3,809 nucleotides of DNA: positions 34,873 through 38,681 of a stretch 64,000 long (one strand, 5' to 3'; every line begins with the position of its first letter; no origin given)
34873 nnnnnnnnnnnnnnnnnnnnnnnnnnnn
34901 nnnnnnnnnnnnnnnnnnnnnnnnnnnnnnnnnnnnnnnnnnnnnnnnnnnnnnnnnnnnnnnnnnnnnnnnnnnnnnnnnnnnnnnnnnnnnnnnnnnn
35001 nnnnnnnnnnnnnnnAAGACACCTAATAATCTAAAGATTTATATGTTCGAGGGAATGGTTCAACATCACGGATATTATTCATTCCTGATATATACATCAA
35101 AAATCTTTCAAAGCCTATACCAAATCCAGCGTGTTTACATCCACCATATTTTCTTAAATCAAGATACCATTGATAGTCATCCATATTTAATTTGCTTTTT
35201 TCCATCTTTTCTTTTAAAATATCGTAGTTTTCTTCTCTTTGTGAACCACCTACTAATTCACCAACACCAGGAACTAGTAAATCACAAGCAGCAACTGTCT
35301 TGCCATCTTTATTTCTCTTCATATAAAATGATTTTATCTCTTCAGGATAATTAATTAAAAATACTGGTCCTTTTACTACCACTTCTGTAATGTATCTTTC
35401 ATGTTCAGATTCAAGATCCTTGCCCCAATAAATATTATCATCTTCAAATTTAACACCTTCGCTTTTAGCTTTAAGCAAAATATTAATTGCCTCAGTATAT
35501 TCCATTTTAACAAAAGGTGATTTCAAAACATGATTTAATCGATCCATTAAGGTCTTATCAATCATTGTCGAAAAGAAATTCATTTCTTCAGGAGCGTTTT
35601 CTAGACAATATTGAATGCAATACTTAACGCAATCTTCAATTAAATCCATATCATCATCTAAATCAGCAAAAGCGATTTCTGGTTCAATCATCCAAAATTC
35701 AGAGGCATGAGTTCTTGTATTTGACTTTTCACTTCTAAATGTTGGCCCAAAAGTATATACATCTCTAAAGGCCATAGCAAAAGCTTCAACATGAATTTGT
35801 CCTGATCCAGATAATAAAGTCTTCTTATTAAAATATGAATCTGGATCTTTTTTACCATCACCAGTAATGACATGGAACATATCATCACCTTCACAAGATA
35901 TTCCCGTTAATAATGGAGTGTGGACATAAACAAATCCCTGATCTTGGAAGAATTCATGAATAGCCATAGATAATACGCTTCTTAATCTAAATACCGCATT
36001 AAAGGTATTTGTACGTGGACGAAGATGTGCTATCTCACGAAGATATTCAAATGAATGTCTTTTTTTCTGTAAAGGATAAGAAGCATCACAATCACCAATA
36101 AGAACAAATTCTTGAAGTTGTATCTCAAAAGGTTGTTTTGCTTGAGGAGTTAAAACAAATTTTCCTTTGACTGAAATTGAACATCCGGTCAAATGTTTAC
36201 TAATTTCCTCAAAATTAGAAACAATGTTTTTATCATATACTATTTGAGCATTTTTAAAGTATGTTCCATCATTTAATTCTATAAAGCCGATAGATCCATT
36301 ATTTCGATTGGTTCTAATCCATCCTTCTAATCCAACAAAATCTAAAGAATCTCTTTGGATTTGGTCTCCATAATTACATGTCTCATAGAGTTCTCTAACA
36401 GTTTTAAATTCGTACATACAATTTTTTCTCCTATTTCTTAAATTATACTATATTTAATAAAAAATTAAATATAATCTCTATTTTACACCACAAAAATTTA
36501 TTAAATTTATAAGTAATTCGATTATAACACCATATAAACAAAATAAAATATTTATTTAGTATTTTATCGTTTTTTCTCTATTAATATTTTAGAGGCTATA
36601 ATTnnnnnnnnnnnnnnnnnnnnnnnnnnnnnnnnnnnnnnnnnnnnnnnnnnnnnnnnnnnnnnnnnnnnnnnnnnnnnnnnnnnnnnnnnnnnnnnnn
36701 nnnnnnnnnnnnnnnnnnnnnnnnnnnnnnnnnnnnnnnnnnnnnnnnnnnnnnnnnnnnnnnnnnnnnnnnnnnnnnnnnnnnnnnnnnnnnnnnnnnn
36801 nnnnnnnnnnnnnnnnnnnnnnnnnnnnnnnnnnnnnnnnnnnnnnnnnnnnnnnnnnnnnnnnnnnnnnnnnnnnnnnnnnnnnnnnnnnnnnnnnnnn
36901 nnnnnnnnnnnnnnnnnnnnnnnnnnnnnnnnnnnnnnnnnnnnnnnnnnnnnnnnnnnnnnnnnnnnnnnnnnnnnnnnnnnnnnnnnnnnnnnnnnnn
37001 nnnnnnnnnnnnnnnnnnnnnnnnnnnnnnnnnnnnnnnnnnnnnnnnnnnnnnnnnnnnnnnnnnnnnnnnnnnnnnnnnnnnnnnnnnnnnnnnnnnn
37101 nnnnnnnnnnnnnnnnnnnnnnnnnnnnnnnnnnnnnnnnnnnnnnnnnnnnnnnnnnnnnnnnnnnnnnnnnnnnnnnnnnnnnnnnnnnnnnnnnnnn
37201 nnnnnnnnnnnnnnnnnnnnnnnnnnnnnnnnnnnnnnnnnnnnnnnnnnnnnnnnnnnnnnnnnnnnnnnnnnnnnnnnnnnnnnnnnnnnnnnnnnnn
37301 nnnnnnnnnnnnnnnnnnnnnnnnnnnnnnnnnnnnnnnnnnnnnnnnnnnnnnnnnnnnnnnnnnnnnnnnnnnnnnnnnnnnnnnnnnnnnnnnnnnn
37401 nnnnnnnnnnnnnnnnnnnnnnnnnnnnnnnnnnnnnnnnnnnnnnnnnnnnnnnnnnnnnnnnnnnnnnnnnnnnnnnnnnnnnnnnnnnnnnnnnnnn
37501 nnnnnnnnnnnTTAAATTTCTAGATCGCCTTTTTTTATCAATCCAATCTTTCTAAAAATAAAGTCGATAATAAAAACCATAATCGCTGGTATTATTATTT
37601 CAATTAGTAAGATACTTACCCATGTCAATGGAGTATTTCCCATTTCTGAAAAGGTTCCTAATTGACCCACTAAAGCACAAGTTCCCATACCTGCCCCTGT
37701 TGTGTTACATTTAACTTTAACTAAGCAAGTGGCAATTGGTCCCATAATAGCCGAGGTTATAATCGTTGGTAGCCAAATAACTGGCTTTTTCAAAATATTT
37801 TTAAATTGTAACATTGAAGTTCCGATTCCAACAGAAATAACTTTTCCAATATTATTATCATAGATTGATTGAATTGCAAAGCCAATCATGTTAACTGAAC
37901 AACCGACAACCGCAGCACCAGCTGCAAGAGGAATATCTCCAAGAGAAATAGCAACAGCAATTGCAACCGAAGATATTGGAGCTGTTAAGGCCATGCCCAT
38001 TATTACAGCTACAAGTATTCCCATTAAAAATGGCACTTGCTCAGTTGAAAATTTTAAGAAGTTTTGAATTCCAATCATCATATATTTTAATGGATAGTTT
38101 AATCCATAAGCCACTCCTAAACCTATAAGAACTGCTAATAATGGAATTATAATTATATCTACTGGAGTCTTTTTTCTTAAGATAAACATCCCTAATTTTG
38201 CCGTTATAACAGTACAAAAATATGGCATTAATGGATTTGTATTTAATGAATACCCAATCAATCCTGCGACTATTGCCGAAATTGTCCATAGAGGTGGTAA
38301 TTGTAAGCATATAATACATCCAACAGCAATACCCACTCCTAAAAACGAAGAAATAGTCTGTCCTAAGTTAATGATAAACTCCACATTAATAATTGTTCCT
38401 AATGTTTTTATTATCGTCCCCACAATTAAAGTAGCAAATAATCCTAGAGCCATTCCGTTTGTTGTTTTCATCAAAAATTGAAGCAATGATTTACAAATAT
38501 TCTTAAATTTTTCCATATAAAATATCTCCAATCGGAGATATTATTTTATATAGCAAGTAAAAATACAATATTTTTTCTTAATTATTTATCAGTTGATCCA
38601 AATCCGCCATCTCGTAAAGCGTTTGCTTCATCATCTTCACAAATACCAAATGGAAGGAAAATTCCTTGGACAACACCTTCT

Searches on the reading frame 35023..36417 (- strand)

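Call 47: search_protein_families(library=pfam, proteins=[window:35023-36417:-], max_evalue=0.0001)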
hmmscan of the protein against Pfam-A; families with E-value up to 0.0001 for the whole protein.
window:35023-36417:- (464 aa): 2 families
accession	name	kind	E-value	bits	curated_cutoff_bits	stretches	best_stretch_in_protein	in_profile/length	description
PF00152.25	tRNA-synt_2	-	1.4e-67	228.4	25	1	130-458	9-307/308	tRNA synthetases class II (D, K and N)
PF01336.31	tRNA_anti-codon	-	2.4e-08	34.2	27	1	30-105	3-73/75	OB-fold nucleic acid binding domain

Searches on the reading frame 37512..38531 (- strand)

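Call 47: search_protein_families(library=pfam, proteins=[window:37512-38531:-], max_evalue=0.0001)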
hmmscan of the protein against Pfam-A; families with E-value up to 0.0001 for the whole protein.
window:37512-38531:- (339 aa): 1 family
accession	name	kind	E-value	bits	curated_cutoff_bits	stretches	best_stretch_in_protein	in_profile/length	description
PF13303.11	PTS_EIIC_2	-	5.6e-75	252.9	28.9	1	21-338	1-326/327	Phosphotransferase system, EIIC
